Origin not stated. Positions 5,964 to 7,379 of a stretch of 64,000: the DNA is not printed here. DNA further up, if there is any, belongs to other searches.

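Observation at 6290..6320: Hydrogenase small subunit has Asn where the second proximal-cluster cysteine should be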

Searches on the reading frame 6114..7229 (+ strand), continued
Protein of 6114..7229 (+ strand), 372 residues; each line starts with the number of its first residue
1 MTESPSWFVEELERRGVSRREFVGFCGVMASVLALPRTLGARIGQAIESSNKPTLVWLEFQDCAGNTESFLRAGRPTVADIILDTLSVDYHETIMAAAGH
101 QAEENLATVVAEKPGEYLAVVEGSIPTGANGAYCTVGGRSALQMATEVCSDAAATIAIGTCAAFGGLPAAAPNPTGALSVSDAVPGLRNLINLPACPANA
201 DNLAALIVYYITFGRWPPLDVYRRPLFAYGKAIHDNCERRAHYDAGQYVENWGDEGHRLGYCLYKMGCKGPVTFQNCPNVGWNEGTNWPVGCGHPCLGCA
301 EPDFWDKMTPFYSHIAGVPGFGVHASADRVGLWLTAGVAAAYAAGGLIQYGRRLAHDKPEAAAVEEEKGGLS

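Call 47: find_homologous_proteins(query=P0125, max_evalue=1e-30)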
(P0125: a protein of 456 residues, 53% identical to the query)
Query P0125 (456 aa): 4851 proteins with E <= 1e-30 among 8000 candidates; the best 120 are listed.
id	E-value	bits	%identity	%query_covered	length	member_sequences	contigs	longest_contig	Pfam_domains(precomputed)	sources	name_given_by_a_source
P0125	0.0e+0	1037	100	100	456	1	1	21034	PF01058.30,PF14720.12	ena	-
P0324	6.0e-190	650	83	74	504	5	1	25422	PF01058.30,PF14720.12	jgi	jgi:hydrogenase small subunit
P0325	1.6e-187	642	84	72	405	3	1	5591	PF01058.30,PF14720.12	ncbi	-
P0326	2.6e-187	642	85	71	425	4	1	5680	PF01058.30,PF14720.12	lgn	-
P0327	5.1e-186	637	85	71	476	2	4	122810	PF01058.30,PF14720.12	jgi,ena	-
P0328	3.0e-185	635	86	70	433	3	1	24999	PF01058.30,PF14720.12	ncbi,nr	ncbi:MAG TPA: hydrogenase small subunit [Streptosporangiaceae bacterium]|nr:hydrogenase small subuni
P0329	1.5e-184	632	85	70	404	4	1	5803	PF01058.30,PF14720.12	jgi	-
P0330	2.7e-183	628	86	68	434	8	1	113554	PF01058.30,PF14720.12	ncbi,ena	-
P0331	6.0e-183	627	87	69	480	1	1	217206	PF01058.30,PF14720.12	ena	-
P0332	1.0e-182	626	84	70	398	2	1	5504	PF01058.30,PF14720.12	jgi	-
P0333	1.3e-182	626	85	68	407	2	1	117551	PF01058.30,PF14720.12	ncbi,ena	-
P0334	1.9e-182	626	85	69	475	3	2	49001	PF01058.30,PF14720.12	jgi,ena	-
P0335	2.6e-182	625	85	69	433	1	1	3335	PF01058.30,PF14720.12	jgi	jgi:hydrogenase small subunit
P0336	1.3e-181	623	83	71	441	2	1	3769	PF01058.30,PF14720.12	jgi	jgi:hydrogenase small subunit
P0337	9.6e-181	620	85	68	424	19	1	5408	PF01058.30,PF14720.12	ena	-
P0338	1.8e-180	619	83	72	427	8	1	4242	PF01058.30,PF14720.12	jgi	jgi:hydrogenase small subunit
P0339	3.8e-180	618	83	71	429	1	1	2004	PF01058.30,PF14720.12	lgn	-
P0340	2.1e-176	606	84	68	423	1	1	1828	PF01058.30,PF14720.12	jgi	jgi:hydrogenase small subunit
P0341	6.9e-172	591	79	69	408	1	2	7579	PF01058.30,PF14720.12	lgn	-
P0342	5.9e-171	588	80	68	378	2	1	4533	PF01058.30,PF14720.12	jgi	-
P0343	8.4e-171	587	81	68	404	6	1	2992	PF01058.30,PF14720.12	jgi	jgi:hydrogenase small subunit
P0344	2.8e-169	582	78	68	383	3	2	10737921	PF01058.30,PF14720.12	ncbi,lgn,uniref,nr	ncbi:hydrogenase small subunit [Amycolatopsis lexingtonensis]|uniref:Hydrogenase small subunit n=1 T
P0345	2.3e-168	579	79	68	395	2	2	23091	PF01058.30,PF14720.12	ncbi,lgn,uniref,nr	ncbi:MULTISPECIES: hydrogenase small subunit [unclassified Parafrankia]|uniref:hydrogenase small sub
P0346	3.5e-167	575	79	68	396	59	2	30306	PF01058.30,PF14720.12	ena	-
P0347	2.6e-166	572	79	68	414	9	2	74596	PF01058.30,PF14720.12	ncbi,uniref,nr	ncbi:hydrogenase [Parafrankia colletiae]|uniref:Hydrogenase n=1 Tax=Parafrankia colletiae TaxID=5734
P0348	2.9e-165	569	78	68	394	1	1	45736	PF01058.30,PF14720.12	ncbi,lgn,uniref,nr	ncbi:hydrogenase small subunit [Frankia sp. EI5c]|uniref:hydrogenase small subunit n=1 Tax=Frankia s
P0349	1.3e-164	567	77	70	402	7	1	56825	PF01058.30,PF14720.12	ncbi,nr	nr:hydrogenase small subunit [Frankia sp. Cj5]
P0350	1.8e-164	566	77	68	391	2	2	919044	PF01058.30,PF14720.12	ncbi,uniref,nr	ncbi:hydrogenase [Frankia sp. CcI49]|uniref:hydrogenase small subunit n=1 Tax=unclassified Frankia T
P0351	2.1e-164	566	78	69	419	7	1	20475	PF01058.30,PF14720.12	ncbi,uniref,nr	ncbi:hydrogenase small subunit [Frankia sp. Cas4]|uniref:hydrogenase small subunit n=1 Tax=Frankia s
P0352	8.5e-163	561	88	59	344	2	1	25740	PF01058.30,PF14720.12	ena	-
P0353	1.1e-159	550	83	61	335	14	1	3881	PF01058.30,PF14720.12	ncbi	ncbi:MAG: hydrogenase small subunit, partial [Blastococcus sp.]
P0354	2.2e-156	540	71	68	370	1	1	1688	PF01058.30,PF14720.12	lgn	-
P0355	1.3e-152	527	70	70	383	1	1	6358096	PF01058.30,PF14720.12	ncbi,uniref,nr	ncbi:hydrogenase small subunit [Actinomadura sp. ATCC 31491]|uniref:Hydrogenase small subunit n=1 Ta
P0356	8.5e-152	524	67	73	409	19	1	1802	PF01058.30,PF14720.12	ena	-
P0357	1.2e-151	524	69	68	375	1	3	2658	PF01058.30,PF14720.12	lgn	-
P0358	2.7e-150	520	70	69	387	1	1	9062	PF01058.30,PF14720.12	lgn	-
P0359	8.2e-150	518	83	58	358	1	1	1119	PF01058.30,PF14720.12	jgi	jgi:hydrogenase small subunit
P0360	2.2e-149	517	64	73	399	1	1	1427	PF01058.30,PF14720.12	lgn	-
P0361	1.3e-148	514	68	69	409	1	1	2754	PF01058.30,PF14720.12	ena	-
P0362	2.4e-148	513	69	67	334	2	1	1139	PF01058.30,PF14720.12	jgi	jgi:hydrogenase small subunit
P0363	5.1e-148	512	71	67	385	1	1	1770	PF01058.30,PF14720.12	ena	-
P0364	1.8e-147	510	68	69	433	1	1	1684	PF01058.30,PF14720.12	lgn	-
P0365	3.1e-147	509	68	69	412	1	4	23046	PF01058.30,PF14720.12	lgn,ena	-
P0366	3.9e-147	509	66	71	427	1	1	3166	PF01058.30,PF14720.12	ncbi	-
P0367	7.5e-146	505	67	68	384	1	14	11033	PF01058.30,PF14720.12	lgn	-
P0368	9.1e-146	505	69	69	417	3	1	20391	PF01058.30,PF14720.12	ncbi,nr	ncbi:MAG TPA: hydrogenase small subunit [Mycobacteriales bacterium]|nr:hydrogenase small subunit [My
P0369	3.1e-145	503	69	68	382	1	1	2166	PF01058.30,PF14720.12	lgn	-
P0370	4.3e-145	502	67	70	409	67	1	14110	PF01058.30,PF14720.12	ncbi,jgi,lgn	-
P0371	6.6e-145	502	65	74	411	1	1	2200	PF01058.30,PF14720.12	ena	-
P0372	1.9e-144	500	66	70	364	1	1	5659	PF01058.30,PF14720.12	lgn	-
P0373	1.4e-143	497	66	69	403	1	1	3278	PF01058.30,PF14720.12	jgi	jgi:hydrogenase small subunit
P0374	1.6e-143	497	65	71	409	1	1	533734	PF01058.30,PF14720.12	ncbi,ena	-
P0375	2.2e-143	497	65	69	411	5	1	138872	PF01058.30,PF14720.12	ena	-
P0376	3.2e-143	496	66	69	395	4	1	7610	PF01058.30,PF14720.12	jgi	-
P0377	1.7e-142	494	66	68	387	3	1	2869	PF01058.30,PF14720.12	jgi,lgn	jgi:hydrogenase small subunit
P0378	2.6e-142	493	64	71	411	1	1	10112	PF01058.30,PF14720.12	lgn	-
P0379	3.7e-142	493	67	68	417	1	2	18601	PF01058.30,PF14720.12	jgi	jgi:hydrogenase small subunit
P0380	1.1e-141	491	67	68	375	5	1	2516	PF01058.30,PF14720.12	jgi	-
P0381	1.3e-141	491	64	71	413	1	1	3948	PF01058.30,PF14720.12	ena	-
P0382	1.5e-141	491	66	68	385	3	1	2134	PF01058.30,PF14720.12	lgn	-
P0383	4.3e-141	489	64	70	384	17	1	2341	PF01058.30,PF14720.12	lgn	-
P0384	8.0e-141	488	66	69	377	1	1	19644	PF01058.30,PF14720.12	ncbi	-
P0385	8.0e-141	488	66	68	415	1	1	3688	PF01058.30,PF14720.12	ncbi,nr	ncbi:MAG TPA: hydrogenase small subunit [Kineosporiaceae bacterium]|nr:hydrogenase small subunit [Ki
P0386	9.6e-141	488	67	68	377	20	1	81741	PF01058.30,PF14720.12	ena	-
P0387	1.2e-140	488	67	68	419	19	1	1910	PF01058.30,PF14720.12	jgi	-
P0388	1.4e-140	487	66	67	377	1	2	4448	PF01058.30,PF14720.12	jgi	jgi:hydrogenase small subunit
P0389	1.6e-140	487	65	68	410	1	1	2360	PF01058.30,PF14720.12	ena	-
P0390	1.7e-140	487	66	69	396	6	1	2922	PF01058.30,PF14720.12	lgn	-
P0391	5.2e-140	486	63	71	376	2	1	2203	PF01058.30,PF14720.12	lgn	-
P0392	1.1e-139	485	66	67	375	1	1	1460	PF01058.30,PF14720.12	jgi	jgi:hydrogenase small subunit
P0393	1.1e-139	485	56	89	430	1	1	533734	PF01058.30,PF14720.12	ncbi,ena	-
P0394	1.3e-139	484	61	74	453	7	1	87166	PF01058.30,PF14720.12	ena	-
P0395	3.0e-139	483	66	67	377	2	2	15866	PF01058.30,PF14720.12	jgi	jgi:hydrogenase small subunit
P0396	3.0e-139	483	65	67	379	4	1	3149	PF01058.30,PF14720.12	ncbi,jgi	-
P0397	4.0e-139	483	65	69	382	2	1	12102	PF01058.30,PF14720.12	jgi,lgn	jgi:hydrogenase small subunit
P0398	4.0e-139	483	65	67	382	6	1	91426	PF01058.30,PF14720.12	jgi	-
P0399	5.3e-139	482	63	71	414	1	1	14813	PF01058.30,PF14720.12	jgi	jgi:hydrogenase small subunit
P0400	5.4e-139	482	64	67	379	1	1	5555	PF01058.30,PF14720.12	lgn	-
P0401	5.5e-139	482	66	67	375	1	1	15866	PF01058.30,PF14720.12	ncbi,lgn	ncbi:MAG: hydrogenase small subunit [Acidimicrobiia bacterium]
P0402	9.6e-139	481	67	69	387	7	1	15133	PF01058.30,PF14720.12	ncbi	ncbi:MAG: hydrogenase small subunit [Kineosporiaceae bacterium]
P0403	3.4e-138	480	65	67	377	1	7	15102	PF01058.30,PF14720.12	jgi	jgi:hydrogenase small subunit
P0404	5.9e-138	479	64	71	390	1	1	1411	PF01058.30,PF14720.12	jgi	jgi:hydrogenase small subunit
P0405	6.2e-138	479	65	69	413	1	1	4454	PF01058.30,PF14720.12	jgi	jgi:hydrogenase small subunit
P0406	1.3e-137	478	65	67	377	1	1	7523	PF01058.30,PF14720.12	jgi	jgi:hydrogenase small subunit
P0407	2.4e-137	477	61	73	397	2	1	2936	PF01058.30,PF14720.12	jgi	-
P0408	2.7e-137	477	62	72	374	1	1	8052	PF01058.30,PF14720.12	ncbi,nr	ncbi:MAG: hydrogenase small subunit [Acidimicrobiia bacterium]|nr:hydrogenase small subunit [Acidimi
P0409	2.9e-137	477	86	52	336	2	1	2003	PF01058.30,PF14720.12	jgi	jgi:hydrogenase small subunit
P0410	3.0e-137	476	63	67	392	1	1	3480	PF01058.30,PF14720.12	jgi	jgi:hydrogenase small subunit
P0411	3.1e-137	476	63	69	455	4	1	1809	PF01058.30,PF14720.12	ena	-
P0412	4.0e-137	476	63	69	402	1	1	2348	PF01058.30,PF14720.12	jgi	jgi:hydrogenase small subunit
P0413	5.4e-137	476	61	72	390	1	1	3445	PF01058.30,PF14720.12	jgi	jgi:hydrogenase small subunit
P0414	8.8e-137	475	63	72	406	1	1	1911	PF01058.30,PF14720.12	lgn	-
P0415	1.1e-136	475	64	68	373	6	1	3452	PF01058.30,PF14720.12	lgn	-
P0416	1.2e-136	475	64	67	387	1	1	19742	PF01058.30,PF14720.12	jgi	-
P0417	1.2e-136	474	64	67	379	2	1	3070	PF01058.30,PF14720.12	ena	-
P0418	1.4e-136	474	64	68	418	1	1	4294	PF01058.30,PF14720.12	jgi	jgi:hydrogenase small subunit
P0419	2.1e-136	474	66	67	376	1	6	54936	PF01058.30,PF14720.12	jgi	jgi:hydrogenase small subunit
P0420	3.5e-136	473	66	66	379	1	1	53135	PF01058.30,PF14720.12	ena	-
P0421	4.7e-136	473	64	68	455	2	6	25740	PF01058.30,PF14720.12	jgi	jgi:hydrogenase small subunit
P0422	5.2e-136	472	64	68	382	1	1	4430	PF01058.30,PF14720.12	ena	-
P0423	5.9e-136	472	64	69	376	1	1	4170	PF01058.30,PF14720.12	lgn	-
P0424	7.7e-136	472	65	68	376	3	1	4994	PF01058.30,PF14720.12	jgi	jgi:hydrogenase small subunit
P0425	8.7e-136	472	65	67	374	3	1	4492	PF01058.30,PF14720.12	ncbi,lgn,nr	ncbi:MAG TPA: hydrogenase small subunit [Acidimicrobiia bacterium]|nr:hydrogenase small subunit [Aci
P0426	9.8e-136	472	65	66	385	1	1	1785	PF01058.30,PF14720.12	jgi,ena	-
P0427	1.2e-135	471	64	67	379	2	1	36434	PF01058.30,PF14720.12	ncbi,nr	ncbi:MAG: hydrogenase small subunit [Actinomycetia bacterium]|nr:hydrogenase small subunit [Actinomy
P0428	1.4e-135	471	65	68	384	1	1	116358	PF01058.30,PF14720.12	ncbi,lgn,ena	-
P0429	1.5e-135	471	65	67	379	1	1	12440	PF01058.30,PF14720.12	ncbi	-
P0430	1.7e-135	471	65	67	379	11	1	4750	PF01058.30,PF14720.12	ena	-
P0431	2.0e-135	470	62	69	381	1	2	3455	PF01058.30,PF14720.12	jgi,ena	-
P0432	2.3e-135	470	66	67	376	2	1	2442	PF01058.30,PF14720.12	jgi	-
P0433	2.7e-135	470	63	69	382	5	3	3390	PF01058.30,PF14720.12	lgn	-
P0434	2.9e-135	470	65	68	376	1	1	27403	PF01058.30,PF14720.12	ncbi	ncbi:MAG: hydrogenase small subunit [Acidimicrobiia bacterium]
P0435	3.9e-135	470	63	68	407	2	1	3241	PF01058.30,PF14720.12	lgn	-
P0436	4.2e-135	469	62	70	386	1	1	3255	PF01058.30,PF14720.12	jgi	jgi:hydrogenase small subunit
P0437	5.1e-135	469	57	81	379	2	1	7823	PF01058.30,PF14720.12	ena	-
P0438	5.3e-135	469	63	69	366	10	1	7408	PF01058.30,PF14720.12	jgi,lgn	-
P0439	9.3e-135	468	64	69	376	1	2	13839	PF01058.30,PF14720.12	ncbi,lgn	ncbi:MAG: hydrogenase small subunit [Acidimicrobiia bacterium]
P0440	1.0e-134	468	61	70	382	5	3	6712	PF01058.30,PF14720.12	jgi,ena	-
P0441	1.3e-134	468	64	67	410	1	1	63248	PF01058.30,PF14720.12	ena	-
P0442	1.4e-134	468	56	81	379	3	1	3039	PF01058.30,PF14720.12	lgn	-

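Call 49: find_encoding_contigs(protein=P0347, flank=7000, max_places=2)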
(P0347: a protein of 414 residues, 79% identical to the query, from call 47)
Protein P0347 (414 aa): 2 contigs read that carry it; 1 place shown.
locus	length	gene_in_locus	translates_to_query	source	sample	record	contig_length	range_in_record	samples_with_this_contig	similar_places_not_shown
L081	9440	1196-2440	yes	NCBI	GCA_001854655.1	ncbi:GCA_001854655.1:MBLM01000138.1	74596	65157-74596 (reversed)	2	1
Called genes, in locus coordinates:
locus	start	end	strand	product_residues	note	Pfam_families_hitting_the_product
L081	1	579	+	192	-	?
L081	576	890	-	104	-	PF01455:HupF_HypC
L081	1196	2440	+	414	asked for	PF01058:Oxidored_q6, PF14720:NiFe_hyd_SSU_C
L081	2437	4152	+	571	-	PF27537:HoxH, PF00374:NiFeSe_Hases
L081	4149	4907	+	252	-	PF01292:Ni_hydr_CYTB, PF14358:DUF4405 (faint)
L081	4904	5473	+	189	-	PF01750:HycI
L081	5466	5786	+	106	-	PF01155:HypA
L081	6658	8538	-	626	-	-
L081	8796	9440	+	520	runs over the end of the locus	PF26965:MimR_N, PF01590:GAF, PF00486:Trans_reg_C (faint), PF27103:YTH3_C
